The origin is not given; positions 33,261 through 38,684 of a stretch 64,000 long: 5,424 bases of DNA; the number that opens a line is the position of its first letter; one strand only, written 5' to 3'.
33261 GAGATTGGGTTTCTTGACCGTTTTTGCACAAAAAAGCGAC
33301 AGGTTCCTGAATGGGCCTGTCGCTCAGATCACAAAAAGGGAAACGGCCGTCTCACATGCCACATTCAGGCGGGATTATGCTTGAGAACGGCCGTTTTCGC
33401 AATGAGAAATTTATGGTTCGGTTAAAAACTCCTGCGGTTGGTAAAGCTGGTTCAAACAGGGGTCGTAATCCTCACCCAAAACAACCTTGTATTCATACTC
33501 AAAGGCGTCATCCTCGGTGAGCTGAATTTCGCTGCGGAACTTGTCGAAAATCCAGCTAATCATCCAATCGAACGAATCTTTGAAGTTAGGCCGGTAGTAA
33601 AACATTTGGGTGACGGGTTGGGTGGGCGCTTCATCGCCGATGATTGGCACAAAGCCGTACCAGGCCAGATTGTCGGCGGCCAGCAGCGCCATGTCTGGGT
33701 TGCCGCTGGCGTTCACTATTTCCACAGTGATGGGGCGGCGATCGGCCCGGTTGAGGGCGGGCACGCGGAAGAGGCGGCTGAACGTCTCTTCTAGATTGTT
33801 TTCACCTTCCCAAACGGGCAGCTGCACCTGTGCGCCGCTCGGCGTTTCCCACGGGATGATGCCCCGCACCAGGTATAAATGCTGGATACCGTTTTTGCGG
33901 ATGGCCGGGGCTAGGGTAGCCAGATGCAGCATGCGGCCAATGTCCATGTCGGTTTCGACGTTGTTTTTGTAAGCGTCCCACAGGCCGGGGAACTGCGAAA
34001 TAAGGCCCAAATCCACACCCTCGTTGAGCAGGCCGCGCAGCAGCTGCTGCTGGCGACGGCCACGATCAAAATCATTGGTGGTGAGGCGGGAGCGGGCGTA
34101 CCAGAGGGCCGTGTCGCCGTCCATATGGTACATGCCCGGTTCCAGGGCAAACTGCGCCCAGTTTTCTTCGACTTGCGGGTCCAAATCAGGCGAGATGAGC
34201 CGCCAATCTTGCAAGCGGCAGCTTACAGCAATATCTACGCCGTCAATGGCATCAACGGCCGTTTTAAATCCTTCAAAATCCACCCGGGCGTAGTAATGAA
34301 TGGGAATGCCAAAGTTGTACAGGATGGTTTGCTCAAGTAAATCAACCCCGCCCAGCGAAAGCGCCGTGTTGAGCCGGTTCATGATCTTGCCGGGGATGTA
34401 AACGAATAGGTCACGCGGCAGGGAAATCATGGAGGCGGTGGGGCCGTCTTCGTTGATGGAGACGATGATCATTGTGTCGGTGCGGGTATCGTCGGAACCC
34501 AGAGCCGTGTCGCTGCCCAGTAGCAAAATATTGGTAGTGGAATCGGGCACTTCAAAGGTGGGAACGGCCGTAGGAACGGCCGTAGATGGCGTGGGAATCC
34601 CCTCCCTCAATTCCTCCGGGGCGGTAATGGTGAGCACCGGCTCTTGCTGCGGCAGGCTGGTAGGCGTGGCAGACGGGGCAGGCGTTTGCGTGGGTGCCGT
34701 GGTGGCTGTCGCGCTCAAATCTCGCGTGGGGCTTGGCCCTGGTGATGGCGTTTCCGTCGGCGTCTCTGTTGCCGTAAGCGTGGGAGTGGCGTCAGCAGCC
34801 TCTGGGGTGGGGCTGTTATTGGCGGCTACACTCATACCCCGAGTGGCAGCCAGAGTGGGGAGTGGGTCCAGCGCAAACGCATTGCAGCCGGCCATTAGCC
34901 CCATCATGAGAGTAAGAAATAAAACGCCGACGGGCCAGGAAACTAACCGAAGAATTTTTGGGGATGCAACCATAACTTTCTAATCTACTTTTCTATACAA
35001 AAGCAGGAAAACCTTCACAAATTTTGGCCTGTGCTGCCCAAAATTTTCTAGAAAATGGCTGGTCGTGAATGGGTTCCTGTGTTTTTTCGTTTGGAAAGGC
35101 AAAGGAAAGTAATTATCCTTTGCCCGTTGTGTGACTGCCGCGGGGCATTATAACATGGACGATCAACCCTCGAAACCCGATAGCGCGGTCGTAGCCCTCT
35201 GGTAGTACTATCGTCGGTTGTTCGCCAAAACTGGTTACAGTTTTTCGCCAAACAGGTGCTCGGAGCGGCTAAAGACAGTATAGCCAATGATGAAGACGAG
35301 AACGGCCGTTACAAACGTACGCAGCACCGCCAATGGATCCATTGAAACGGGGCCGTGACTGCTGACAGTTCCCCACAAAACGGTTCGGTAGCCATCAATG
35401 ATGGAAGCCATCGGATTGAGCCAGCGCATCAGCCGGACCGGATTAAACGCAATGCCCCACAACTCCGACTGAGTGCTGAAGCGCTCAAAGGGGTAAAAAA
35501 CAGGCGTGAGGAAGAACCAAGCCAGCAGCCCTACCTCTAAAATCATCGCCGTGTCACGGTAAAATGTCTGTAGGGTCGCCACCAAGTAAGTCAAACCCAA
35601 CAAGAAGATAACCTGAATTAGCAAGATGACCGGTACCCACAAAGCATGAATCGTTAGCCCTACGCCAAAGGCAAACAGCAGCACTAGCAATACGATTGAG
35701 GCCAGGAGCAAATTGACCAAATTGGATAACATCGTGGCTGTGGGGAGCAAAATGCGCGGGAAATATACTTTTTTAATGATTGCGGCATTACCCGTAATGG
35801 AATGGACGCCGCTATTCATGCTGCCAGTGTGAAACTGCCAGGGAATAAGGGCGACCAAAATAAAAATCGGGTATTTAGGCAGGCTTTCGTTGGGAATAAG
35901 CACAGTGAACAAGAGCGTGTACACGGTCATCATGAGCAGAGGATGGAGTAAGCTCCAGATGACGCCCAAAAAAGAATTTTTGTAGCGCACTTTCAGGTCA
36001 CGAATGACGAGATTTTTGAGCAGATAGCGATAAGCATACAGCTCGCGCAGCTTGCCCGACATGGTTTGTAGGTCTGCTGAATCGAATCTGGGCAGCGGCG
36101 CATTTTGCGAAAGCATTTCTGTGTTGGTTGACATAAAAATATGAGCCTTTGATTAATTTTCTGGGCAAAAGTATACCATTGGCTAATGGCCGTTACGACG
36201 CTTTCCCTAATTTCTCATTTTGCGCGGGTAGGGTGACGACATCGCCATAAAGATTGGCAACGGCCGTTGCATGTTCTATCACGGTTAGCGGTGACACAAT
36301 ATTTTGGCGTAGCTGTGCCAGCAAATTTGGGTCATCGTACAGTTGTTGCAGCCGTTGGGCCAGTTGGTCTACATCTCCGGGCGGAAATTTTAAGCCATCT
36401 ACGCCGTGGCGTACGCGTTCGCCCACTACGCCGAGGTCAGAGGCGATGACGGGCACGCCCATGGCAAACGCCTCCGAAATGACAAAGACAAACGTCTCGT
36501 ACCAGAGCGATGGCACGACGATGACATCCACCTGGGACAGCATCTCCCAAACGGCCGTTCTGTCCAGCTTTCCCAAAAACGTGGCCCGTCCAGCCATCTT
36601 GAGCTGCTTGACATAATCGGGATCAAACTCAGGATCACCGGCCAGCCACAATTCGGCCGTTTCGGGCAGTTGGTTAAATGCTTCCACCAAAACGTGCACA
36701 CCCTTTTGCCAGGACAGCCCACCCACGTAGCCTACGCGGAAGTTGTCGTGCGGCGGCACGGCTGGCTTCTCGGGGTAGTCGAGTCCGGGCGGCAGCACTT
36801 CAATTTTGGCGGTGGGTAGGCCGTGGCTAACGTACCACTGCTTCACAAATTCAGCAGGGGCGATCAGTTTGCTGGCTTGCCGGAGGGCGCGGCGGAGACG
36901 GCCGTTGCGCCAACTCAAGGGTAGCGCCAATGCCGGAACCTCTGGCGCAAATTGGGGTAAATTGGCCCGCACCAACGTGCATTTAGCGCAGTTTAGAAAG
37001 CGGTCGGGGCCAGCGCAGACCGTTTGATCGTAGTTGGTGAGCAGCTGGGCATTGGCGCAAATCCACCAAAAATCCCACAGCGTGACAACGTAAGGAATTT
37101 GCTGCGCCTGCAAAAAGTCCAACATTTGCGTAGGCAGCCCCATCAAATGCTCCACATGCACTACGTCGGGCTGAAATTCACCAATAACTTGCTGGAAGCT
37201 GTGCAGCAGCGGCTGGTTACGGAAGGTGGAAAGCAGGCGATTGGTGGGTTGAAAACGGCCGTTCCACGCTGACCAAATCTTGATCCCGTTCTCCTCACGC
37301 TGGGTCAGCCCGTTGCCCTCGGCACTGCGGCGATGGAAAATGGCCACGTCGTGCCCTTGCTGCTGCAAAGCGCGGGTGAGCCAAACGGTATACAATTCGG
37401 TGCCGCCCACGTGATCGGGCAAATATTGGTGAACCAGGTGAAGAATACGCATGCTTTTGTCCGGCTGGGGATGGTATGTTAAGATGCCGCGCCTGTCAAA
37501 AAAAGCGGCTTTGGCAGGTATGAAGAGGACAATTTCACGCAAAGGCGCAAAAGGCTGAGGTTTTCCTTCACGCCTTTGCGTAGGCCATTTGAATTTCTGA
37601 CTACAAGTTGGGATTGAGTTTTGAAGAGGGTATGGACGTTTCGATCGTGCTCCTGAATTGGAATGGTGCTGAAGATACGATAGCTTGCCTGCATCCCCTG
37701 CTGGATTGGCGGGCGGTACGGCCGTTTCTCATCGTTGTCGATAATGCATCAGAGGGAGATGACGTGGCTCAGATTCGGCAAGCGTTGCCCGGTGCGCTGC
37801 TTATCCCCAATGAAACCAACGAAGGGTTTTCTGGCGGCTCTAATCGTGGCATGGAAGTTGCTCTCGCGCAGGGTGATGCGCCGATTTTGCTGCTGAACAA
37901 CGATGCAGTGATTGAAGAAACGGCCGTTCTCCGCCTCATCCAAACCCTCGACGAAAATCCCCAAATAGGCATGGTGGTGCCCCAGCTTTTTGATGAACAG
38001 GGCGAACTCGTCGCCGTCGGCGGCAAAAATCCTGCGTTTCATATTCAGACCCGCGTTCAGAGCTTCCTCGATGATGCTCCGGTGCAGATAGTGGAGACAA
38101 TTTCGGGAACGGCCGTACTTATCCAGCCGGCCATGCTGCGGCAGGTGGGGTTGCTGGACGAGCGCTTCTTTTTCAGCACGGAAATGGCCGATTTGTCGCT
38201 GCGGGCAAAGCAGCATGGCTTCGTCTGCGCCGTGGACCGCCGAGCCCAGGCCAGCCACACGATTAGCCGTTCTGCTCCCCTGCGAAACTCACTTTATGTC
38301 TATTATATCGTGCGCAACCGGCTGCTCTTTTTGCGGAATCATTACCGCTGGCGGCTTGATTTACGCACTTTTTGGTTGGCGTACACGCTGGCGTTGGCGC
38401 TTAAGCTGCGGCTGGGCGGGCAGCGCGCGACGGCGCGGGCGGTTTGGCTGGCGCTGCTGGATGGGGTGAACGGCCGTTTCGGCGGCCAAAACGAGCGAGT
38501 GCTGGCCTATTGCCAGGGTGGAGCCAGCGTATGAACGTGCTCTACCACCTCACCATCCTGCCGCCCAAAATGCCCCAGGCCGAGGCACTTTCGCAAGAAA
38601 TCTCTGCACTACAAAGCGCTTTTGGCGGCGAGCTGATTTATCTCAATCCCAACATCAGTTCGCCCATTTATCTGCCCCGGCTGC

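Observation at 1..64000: Hyper-abundant octamer palindrome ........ (mostly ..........): a HIP1-like highly iterated palindrome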

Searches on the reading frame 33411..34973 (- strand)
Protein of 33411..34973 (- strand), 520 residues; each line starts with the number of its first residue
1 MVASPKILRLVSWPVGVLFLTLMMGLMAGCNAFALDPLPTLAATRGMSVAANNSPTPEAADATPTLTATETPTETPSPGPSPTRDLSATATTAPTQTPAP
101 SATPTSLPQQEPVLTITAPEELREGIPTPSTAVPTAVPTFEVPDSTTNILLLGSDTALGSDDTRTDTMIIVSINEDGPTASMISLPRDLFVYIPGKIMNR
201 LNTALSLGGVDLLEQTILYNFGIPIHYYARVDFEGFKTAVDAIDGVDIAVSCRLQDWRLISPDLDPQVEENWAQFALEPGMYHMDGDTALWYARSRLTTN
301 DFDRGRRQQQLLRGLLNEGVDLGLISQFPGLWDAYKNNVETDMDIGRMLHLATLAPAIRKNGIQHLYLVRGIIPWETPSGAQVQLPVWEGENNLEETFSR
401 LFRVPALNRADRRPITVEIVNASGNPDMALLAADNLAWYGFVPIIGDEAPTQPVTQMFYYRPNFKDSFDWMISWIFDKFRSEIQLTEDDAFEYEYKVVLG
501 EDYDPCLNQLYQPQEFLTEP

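Call 6: search_protein_families(library=pfam, proteins=[window:33411-34973:-])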
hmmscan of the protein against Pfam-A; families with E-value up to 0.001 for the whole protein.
window:33411-34973:- (520 aa): 1 family
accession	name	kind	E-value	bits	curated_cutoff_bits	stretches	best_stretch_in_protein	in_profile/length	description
PF03816.19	LytR_cpsA_psr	-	2e-34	119.4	24.6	1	164-318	1-147/150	LytR_cpsA_psr family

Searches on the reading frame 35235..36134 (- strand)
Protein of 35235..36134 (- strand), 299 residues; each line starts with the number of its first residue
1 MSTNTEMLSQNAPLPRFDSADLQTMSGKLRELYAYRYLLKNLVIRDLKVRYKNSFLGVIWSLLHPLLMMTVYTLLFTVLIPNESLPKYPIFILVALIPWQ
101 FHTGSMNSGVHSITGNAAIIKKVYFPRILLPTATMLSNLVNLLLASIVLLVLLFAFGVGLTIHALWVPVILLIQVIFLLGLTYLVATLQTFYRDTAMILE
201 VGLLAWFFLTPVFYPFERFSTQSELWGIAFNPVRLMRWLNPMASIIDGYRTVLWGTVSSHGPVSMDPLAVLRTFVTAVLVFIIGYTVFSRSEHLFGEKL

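Call 14: search_protein_families(library=pfam, proteins=[window:35235-36134:-])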
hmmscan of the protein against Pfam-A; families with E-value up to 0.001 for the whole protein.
window:35235-36134:- (299 aa): 1 family
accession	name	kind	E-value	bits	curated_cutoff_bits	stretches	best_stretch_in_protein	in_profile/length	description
PF01061.29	ABC2_membrane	-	2.7e-13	50.4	26.9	1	38-253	2-210/211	ABC-2 type transporter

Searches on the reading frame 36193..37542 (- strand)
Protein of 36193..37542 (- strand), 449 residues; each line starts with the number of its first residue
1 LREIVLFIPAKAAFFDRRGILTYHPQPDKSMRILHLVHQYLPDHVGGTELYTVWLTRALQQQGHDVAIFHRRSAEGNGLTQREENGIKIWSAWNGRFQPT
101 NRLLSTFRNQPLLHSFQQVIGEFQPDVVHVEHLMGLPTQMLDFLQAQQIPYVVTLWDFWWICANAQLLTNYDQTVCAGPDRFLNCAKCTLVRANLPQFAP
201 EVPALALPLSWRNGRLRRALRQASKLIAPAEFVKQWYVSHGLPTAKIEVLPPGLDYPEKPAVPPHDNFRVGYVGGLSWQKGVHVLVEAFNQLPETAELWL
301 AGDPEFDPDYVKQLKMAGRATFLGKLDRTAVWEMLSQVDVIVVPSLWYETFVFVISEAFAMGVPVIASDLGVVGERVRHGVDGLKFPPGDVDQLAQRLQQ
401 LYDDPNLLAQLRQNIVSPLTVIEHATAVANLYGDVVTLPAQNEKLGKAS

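Call 14: search_protein_families(library=pfam, proteins=[window:36193-37542:-])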
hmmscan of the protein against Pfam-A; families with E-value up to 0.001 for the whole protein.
window:36193-37542:- (449 aa): 6 families
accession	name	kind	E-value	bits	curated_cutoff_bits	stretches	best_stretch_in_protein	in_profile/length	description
PF13692.12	Glyco_trans_1_4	-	8.5e-30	104.3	27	1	269-404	3-142/142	Glycosyl transferases group 1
PF00534.26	Glycos_transf_1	-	7.3e-29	100.9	26.4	1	264-414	12-168/172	Glycosyl transferases group 1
PF13439.12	Glyco_transf_4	-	9.3e-21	75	28.5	1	45-255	1-167/170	Glycosyltransferase Family 4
PF13579.12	Glyco_trans_4_4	-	1.2e-19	71.7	29.7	1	46-253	1-158/158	Glycosyl transferase 4-like domain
PF20706.3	GT4-conflict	-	0.0002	20.9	26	1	242-369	169-312/385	Family 4 Glycosyltransferase in conflict systems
PF13477.12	Glyco_trans_4_2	-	0.00033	21.3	23.4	1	48-157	9-110/139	Glycosyl transferase 4-like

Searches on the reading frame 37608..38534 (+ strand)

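Call 15: search_protein_families(library=pfam, proteins=[window:37608-38534:+])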
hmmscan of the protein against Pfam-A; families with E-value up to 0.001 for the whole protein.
window:37608-38534:+ (308 aa): 2 families
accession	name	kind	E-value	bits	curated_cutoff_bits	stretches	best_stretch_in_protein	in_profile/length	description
PF00535.33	Glycos_transf_2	-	4.2e-09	37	23.3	1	12-125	1-114/168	Glycosyl transferase family 2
PF13641.12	Glyco_tranf_2_3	-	9.8e-05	22.9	27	1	27-209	19-203/230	Glycosyltransferase like family 2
